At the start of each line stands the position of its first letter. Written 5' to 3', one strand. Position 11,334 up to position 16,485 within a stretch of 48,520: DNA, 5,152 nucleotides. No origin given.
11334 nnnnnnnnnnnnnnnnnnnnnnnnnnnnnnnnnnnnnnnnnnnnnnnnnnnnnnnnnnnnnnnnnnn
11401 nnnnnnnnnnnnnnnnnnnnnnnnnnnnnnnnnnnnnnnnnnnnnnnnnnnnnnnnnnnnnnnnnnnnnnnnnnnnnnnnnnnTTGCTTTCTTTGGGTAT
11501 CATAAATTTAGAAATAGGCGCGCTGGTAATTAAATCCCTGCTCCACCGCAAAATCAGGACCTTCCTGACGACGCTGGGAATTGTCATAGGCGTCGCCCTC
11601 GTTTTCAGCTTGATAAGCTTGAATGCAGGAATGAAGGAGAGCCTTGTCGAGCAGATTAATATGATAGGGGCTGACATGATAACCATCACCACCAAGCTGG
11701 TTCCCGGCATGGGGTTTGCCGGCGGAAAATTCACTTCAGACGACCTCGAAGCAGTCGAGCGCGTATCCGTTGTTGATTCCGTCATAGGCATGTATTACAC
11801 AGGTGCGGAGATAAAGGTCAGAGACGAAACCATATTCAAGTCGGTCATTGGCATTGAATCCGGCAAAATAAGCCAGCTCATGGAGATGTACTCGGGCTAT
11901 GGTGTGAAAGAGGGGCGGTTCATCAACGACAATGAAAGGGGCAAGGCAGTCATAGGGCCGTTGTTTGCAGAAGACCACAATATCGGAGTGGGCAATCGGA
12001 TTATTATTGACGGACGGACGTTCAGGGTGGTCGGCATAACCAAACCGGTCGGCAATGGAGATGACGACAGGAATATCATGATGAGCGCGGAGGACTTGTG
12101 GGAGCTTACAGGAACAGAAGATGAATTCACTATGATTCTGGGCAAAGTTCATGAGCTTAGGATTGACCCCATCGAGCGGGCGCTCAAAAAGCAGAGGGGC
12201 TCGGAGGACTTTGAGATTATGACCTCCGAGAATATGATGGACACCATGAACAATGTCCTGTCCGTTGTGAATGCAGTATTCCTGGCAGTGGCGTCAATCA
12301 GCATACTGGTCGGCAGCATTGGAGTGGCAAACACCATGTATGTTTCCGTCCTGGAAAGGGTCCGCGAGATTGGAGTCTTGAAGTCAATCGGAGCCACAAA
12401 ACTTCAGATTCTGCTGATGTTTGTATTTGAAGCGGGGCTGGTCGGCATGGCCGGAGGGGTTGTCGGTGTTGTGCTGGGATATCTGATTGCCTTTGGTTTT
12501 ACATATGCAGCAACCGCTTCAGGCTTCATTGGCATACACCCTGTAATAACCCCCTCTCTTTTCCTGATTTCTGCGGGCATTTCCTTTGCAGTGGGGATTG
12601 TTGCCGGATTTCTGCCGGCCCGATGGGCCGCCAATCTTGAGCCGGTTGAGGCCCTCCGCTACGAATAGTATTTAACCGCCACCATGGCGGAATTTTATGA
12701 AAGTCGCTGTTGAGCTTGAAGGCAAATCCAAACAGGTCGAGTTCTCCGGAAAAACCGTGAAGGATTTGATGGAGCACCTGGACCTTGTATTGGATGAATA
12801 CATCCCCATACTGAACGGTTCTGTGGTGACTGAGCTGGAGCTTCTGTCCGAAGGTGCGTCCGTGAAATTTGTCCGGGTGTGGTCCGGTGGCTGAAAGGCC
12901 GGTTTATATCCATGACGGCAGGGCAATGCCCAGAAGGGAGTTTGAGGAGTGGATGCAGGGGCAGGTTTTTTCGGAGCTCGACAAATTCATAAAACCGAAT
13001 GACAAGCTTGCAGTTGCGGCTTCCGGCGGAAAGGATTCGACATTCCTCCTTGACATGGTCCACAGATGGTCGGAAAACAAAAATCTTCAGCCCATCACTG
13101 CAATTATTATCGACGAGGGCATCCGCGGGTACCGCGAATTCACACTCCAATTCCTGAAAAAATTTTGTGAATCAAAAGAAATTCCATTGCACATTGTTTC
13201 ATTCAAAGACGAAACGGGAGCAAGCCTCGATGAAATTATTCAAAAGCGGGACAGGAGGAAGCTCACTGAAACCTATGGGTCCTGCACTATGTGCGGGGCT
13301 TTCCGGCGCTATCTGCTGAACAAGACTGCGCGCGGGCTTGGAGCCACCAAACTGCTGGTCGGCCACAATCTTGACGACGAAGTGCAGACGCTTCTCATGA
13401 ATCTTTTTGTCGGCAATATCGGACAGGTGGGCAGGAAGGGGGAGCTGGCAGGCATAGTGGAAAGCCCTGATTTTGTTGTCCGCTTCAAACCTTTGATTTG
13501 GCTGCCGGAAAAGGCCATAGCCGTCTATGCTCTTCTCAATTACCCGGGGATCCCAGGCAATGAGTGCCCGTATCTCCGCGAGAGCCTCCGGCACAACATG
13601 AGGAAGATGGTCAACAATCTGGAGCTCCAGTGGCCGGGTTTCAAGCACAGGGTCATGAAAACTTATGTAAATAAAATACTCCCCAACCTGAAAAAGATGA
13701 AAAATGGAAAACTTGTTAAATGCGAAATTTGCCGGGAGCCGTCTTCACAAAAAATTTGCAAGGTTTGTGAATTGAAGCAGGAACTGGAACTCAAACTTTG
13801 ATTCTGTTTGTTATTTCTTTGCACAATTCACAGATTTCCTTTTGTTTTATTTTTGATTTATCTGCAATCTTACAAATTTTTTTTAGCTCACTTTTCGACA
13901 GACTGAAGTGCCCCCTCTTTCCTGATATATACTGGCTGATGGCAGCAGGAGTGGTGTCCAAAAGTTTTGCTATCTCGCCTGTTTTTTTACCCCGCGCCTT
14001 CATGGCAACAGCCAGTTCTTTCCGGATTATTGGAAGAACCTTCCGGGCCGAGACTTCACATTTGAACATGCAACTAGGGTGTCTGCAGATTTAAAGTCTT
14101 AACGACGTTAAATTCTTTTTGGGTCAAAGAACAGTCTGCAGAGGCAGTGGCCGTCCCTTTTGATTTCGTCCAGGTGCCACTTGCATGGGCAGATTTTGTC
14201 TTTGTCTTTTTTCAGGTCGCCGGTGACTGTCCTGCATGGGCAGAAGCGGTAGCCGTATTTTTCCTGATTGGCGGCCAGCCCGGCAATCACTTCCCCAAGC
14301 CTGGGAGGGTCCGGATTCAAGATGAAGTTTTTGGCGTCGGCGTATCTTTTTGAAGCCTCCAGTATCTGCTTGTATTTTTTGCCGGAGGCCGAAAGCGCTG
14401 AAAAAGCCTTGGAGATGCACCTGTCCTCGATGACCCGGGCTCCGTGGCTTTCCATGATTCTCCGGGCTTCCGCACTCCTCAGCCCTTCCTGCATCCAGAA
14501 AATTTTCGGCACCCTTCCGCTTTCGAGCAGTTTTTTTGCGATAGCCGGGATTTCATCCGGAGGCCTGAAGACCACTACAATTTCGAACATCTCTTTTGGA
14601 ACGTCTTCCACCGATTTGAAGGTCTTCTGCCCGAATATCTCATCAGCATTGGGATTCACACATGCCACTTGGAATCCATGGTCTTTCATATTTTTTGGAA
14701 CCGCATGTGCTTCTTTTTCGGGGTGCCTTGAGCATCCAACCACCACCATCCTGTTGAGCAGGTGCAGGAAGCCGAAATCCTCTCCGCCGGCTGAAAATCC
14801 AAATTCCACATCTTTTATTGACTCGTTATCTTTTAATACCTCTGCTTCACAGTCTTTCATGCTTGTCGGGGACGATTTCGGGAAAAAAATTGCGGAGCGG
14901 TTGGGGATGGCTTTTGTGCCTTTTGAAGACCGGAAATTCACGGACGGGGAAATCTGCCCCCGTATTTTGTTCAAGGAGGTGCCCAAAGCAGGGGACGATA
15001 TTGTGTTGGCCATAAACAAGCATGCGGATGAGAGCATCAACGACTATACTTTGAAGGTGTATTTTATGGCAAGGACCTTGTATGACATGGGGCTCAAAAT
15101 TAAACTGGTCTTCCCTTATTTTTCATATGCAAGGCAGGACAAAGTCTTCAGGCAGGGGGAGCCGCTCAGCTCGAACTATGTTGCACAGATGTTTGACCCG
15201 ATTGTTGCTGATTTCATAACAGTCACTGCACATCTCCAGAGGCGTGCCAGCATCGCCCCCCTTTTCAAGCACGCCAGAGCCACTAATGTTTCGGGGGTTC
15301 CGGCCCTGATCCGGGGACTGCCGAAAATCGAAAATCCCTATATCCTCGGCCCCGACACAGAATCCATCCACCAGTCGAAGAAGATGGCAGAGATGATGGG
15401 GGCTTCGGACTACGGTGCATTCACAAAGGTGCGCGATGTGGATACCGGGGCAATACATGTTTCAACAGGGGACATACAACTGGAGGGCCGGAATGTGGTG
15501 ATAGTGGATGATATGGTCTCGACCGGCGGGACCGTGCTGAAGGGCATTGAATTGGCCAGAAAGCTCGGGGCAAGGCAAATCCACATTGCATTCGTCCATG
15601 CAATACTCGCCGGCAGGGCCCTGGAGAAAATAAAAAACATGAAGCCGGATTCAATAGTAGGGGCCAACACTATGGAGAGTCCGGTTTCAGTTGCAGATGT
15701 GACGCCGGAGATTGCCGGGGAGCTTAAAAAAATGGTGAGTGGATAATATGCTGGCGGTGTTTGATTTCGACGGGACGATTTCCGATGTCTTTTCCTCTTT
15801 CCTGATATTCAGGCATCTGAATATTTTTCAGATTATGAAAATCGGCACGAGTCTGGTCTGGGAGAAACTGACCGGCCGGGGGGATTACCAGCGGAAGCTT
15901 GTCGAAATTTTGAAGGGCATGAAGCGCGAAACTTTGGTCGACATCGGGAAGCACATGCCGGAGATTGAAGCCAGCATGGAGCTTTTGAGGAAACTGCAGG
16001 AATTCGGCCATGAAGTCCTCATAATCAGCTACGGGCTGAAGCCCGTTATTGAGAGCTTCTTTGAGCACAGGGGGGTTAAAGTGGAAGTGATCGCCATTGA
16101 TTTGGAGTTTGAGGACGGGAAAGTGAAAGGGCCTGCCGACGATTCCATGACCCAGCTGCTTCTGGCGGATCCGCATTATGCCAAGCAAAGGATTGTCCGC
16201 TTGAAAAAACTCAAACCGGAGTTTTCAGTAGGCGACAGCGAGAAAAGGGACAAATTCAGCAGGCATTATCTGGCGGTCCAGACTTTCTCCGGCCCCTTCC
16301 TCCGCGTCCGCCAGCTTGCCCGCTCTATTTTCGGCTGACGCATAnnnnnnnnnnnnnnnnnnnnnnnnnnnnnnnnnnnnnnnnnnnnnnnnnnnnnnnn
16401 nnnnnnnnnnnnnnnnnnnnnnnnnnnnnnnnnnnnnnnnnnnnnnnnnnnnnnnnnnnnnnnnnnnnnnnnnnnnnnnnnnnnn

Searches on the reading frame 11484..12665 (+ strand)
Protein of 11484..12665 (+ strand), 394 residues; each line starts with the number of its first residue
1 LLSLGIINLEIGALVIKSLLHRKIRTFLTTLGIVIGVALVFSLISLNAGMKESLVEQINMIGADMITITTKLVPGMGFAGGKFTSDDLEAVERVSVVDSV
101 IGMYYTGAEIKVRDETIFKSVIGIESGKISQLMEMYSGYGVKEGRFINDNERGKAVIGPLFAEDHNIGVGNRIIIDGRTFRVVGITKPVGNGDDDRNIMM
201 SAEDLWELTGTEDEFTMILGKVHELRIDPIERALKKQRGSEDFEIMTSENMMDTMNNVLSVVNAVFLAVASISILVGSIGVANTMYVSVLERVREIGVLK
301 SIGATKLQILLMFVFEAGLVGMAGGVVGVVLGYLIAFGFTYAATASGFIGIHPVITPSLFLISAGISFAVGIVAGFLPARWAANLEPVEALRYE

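Call 86: search_protein_families(library=pfam, proteins=[window:11484-12665:+], max_evalue=0.00001)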
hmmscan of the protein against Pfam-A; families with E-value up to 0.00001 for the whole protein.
window:11484-12665:+ (394 aa): 2 families
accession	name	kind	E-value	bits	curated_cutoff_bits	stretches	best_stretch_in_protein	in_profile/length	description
PF12704.14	MacB_PCD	-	5.5e-25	89.3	27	1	26-218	1-187/207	MacB-like periplasmic core domain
PF02687.27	FtsX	-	8.3e-18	65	25.5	1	269-387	3-120/120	FtsX-like permease C-terminal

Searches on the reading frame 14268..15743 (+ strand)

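Call 73: search_protein_families(library=pfam, proteins=[window:14268-15743:+], max_evalue=0.0001)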
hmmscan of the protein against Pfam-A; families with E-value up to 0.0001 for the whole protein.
window:14268-15743:+ (492 aa): 5 families
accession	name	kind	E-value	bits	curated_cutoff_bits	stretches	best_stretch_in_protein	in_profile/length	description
PF13793.12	Pribosyltran_N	-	6.9e-14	52.1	25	1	203-309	11-113/117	N-terminal domain of ribose phosphate pyrophosphokinase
PF00156.33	Pribosyltran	-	4.9e-12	45.9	26.3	1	354-455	28-135/158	Phosphoribosyl transferase domain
PF14681.12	UPRTase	-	6e-06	26.3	27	1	404-462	117-175/206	Uracil phosphoribosyltransferase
PF14572.12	Pribosyl_synth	-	1.4e-05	25.5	27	1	405-473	81-149/184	Phosphoribosyl synthetase-associated domain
PF24390.1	PRTase-CE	-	8.7e-05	23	27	0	406-461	104-162/253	PRTase-CE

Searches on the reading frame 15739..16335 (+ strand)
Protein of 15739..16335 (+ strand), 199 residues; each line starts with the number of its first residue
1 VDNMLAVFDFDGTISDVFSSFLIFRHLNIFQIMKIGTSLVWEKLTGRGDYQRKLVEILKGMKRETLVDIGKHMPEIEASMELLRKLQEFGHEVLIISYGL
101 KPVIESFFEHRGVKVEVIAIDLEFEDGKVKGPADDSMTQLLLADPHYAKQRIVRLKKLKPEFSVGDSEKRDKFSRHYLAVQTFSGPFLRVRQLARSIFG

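Call 73: search_protein_families(library=pfam, proteins=[window:15739-16335:+], max_evalue=0.0001)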
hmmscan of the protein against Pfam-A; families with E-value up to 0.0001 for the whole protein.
window:15739-16335:+ (199 aa): 1 family
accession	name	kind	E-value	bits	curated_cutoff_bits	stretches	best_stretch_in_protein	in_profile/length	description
PF12710.13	HAD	-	1.6e-13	52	27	1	6-134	1-146/189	haloacid dehalogenase-like hydrolase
